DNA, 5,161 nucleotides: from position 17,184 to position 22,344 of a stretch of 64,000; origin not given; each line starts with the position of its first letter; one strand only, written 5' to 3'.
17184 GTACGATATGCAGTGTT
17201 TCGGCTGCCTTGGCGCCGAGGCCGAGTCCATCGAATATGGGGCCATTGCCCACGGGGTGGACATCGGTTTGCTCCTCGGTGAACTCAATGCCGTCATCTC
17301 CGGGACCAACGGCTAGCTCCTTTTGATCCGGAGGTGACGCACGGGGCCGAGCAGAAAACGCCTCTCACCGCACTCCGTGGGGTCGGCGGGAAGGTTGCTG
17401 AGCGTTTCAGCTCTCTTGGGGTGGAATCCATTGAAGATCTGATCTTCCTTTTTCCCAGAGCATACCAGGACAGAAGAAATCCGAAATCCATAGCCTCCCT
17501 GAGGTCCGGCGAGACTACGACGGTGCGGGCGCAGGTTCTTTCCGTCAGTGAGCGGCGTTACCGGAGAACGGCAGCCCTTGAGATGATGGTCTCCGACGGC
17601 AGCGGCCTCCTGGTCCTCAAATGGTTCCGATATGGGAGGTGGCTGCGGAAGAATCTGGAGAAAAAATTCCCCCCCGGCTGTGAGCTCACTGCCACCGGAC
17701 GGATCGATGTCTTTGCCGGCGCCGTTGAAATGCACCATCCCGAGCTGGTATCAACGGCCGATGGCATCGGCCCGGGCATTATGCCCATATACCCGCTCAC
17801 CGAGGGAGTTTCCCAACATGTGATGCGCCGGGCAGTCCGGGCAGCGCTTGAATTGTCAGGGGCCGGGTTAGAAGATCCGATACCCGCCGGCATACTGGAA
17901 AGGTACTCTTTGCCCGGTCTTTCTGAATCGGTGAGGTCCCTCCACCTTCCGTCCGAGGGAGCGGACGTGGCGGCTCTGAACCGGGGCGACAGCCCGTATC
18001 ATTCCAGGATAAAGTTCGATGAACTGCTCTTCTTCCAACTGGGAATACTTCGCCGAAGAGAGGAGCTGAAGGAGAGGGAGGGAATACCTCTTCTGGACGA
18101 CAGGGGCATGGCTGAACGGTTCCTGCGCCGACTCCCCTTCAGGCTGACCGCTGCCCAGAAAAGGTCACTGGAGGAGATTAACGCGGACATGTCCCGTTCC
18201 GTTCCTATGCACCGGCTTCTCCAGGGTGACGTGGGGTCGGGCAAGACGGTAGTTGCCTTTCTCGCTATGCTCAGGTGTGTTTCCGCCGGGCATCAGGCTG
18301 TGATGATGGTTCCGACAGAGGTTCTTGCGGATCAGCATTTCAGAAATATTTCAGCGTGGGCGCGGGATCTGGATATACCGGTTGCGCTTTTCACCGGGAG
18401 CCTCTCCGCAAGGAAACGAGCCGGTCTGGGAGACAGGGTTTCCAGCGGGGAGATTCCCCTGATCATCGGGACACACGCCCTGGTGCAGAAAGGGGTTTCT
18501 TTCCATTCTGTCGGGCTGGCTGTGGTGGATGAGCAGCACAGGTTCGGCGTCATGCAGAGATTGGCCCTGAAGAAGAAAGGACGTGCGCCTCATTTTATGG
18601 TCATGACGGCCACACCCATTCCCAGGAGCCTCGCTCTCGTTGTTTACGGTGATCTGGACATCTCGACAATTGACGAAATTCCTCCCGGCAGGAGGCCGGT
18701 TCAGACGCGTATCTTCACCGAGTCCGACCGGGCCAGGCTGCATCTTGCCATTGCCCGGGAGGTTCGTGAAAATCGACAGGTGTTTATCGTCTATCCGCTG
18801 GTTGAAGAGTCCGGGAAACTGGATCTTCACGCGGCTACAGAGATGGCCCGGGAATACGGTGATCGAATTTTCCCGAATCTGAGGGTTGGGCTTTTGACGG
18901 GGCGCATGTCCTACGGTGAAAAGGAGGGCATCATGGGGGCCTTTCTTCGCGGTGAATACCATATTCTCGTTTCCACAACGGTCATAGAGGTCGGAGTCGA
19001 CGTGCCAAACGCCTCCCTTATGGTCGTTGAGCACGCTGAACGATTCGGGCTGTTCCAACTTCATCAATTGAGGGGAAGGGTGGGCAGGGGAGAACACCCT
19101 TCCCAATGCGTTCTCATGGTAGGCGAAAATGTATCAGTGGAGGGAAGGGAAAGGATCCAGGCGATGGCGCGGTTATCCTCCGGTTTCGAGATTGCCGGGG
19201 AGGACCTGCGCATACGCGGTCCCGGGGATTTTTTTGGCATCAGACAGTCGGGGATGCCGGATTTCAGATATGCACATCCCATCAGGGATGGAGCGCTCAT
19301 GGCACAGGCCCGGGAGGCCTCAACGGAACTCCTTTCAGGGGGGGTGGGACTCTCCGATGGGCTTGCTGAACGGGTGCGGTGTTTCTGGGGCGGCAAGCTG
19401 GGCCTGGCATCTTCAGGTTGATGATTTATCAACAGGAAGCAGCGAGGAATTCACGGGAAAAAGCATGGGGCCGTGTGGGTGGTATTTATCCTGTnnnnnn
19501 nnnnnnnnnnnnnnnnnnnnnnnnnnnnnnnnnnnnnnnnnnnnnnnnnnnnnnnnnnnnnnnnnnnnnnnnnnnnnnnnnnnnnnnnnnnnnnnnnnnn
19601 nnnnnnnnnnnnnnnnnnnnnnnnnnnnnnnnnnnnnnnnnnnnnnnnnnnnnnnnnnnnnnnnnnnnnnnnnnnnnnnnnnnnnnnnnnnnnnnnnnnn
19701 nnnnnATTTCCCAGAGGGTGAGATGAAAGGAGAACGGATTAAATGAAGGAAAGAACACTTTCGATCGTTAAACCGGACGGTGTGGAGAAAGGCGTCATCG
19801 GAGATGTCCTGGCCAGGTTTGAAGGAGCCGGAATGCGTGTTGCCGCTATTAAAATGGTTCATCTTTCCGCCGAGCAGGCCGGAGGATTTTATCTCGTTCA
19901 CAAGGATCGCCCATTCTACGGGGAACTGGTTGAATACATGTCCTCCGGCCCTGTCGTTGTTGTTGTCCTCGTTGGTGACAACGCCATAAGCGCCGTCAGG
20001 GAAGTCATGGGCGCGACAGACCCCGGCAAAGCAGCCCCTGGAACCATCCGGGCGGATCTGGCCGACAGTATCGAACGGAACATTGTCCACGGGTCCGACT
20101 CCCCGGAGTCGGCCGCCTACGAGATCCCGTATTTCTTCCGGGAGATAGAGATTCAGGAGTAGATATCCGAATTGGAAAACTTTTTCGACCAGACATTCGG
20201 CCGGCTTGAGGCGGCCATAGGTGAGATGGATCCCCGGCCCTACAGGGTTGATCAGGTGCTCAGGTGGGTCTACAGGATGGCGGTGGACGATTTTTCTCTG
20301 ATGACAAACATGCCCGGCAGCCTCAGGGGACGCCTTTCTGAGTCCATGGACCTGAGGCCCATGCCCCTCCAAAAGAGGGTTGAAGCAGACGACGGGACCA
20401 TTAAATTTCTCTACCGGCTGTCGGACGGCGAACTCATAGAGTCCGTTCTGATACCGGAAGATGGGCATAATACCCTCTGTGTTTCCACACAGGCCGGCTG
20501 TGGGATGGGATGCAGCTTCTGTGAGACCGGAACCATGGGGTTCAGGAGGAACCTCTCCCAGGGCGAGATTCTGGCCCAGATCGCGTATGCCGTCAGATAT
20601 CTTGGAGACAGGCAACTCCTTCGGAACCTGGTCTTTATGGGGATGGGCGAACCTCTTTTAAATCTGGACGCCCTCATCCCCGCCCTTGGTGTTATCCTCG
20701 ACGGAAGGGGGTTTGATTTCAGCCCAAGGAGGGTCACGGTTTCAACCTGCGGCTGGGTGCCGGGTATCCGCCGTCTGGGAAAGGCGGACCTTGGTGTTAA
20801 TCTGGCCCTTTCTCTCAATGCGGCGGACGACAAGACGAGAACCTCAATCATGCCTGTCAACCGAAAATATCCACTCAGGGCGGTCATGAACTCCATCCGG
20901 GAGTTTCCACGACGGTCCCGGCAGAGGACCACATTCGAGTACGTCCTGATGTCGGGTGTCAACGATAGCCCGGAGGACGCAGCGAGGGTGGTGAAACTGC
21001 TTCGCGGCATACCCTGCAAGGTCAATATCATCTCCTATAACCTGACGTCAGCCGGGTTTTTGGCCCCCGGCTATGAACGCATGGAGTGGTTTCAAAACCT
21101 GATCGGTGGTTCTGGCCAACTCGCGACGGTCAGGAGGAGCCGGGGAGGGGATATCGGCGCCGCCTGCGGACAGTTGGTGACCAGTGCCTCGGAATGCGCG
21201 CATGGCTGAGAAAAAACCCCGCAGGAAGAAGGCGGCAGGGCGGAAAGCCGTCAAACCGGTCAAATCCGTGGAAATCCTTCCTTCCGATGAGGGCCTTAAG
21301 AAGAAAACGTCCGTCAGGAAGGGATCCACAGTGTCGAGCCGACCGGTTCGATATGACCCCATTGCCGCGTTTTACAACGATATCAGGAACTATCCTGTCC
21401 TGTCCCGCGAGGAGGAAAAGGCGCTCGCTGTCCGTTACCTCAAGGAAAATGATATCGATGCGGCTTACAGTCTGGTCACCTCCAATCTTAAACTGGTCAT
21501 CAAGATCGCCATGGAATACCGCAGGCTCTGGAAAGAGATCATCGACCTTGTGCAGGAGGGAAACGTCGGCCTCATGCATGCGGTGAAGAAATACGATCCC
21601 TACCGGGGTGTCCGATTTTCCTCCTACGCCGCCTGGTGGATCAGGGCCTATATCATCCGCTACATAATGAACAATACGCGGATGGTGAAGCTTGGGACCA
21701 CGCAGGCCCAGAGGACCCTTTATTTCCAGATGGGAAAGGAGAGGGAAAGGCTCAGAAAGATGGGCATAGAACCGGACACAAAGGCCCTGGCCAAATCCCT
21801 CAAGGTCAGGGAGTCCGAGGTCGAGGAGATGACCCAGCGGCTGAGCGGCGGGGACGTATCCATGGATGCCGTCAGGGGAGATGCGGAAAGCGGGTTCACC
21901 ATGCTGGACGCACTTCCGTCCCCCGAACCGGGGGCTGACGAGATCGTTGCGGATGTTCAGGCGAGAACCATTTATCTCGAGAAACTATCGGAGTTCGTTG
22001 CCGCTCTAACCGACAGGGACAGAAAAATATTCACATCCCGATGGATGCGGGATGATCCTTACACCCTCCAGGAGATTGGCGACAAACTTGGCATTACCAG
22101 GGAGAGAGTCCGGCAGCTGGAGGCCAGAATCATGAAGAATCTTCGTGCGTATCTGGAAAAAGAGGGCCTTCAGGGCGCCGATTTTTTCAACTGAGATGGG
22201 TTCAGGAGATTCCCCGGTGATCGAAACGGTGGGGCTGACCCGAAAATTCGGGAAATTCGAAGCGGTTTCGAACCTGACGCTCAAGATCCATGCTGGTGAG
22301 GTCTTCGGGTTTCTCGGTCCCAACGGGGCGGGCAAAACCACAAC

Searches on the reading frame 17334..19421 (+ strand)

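Call 47: search_protein_families(library=pfam, proteins=[window:17334-19421:+], max_evalue=0.00001)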
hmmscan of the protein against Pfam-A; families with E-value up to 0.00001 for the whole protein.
window:17334-19421:+ (695 aa): 5 families
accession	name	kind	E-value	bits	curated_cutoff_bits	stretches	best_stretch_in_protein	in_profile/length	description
PF17191.10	RecG_wedge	-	1.7e-28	99.7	23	1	15-172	6-159/162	RecG wedge domain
PF00270.35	DEAD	-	2.6e-21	76.5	26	1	274-433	3-164/167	DEAD/DEAH box helicase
PF00271.37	Helicase_C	-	1.4e-18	67.6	23.5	1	476-585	11-108/110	Helicase conserved C-terminal domain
PF19833.4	RecG_dom3_C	-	1.8e-09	37.9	26.8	1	616-667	3-55/87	ATP-dependent DNA helicase RecG, domain 3, C-terminal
PF04851.21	ResIII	-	4.5e-09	36.9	22.5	1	270-428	3-162/164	Type III restriction enzyme, res subunit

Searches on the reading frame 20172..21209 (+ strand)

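Call 47: search_protein_families(library=pfam, proteins=[window:20172-21209:+], max_evalue=0.00001)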
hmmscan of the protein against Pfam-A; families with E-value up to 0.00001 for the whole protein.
window:20172-21209:+ (345 aa): 2 families
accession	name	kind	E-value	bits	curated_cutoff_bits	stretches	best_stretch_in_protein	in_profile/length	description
PF04055.27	Radical_SAM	-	7.6e-15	55.9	29.5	1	105-272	2-164/166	Radical SAM superfamily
PF21016.3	RlmN_N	-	1.1e-12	47.9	24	1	3-59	2-58/60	Ribosomal RNA large subunit methyltransferase N-terminal domain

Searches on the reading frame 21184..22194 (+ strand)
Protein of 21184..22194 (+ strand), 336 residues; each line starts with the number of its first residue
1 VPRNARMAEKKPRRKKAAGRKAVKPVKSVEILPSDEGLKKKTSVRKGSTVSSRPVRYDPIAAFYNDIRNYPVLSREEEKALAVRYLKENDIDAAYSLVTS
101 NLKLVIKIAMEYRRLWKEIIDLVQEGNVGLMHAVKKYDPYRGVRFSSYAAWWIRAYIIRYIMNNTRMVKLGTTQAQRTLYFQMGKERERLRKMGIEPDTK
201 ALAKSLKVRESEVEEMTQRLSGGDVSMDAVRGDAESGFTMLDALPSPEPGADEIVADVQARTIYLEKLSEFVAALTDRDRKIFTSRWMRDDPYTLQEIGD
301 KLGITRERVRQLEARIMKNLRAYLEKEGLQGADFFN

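Call 47: search_protein_families(library=pfam, proteins=[window:21184-22194:+], max_evalue=0.00001)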
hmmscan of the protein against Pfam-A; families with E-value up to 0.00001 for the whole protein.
window:21184-22194:+ (336 aa): 3 families
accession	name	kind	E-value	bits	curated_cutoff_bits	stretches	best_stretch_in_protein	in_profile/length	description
PF04542.20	Sigma70_r2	-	3e-18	65.8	24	1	97-166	1-70/71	Sigma-70 region 2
PF04545.22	Sigma70_r4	-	3.4e-16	58.9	24.1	1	273-322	3-50/50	Sigma-70, region 4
PF00140.25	Sigma70_r1_2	-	2.4e-06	27.8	22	1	58-88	1-31/34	Sigma-70 factor, region 1.2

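Call 68: search_protein_families(library=ncbifam, proteins=[window:21184-22194:+], max_evalue=0.00001)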
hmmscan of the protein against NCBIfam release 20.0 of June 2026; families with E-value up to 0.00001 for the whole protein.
window:21184-22194:+ (336 aa): 43 families (the best 25 are shown)
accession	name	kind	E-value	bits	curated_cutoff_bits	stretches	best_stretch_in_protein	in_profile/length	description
TIGR02392.1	rpoH_proteo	equivalog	5.1e-83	278.8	323.1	1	60-325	3-269/270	RNA polymerase sigma factor RpoH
NF005143.0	PRK06596.1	subfamily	2.8e-79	266.6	241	1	58-326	14-283/285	RNA polymerase factor sigma-32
NF005693.0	PRK07500.1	equivalog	3.8e-66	223.2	315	1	70-327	18-280/289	RNA polymerase factor sigma-32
NF004207.0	PRK05657.1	equivalog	7e-53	180.1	394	1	29-335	31-328/329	RNA polymerase sigma factor RpoS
TIGR02394.1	rpoS_proteo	equivalog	1.5e-52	178.9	378.7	1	55-332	10-282/285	RNA polymerase sigma factor RpoS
NF006666.0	PRK09210.1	equivalog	3.6e-45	154.8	572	1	57-322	98-358/370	RNA polymerase sigma factor RpoD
TIGR02997.1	Sig70-cyanoRpoD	subfamily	5.5e-43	147.3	384.5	1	93-321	75-298/298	RNA polymerase sigma factor, RpoD/SigA family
NF041931.2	MzaA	equivalog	9.8e-43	147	800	1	90-322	473-703/726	MZA anti-phage system associated sigma-70 family RNA polymerase sigma factor MzaA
TIGR02393.1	RpoD_Cterm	equivalog_domain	2.2e-42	145.3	354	1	95-329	3-233/238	RNA polymerase sigma factor RpoD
NF004208.0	PRK05658.1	equivalog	2.8e-37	129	555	1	93-322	393-618/631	RNA polymerase sigma factor RpoD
NF004562.0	PRK05901.1-4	equivalog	1.1e-36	126.5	779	1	91-324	315-544/571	RNA polymerase sigma factor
NF005920.0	PRK07921.1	subfamily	5.3e-34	117.7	464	1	84-322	82-316/328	RNA polymerase sigma factor SigB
NF004615.0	PRK05949.1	subfamily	9.7e-34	116.7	530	1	93-322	92-316/327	RNA polymerase sigma factor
NF005785.0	PRK07598.1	equivalog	1.1e-33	116.7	554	1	88-322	171-400/415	RNA polymerase sigma factor SigC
NF004560.0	PRK05901.1-1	equivalog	1.1e-32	113.8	711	1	93-321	279-503/516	RNA polymerase sigma factor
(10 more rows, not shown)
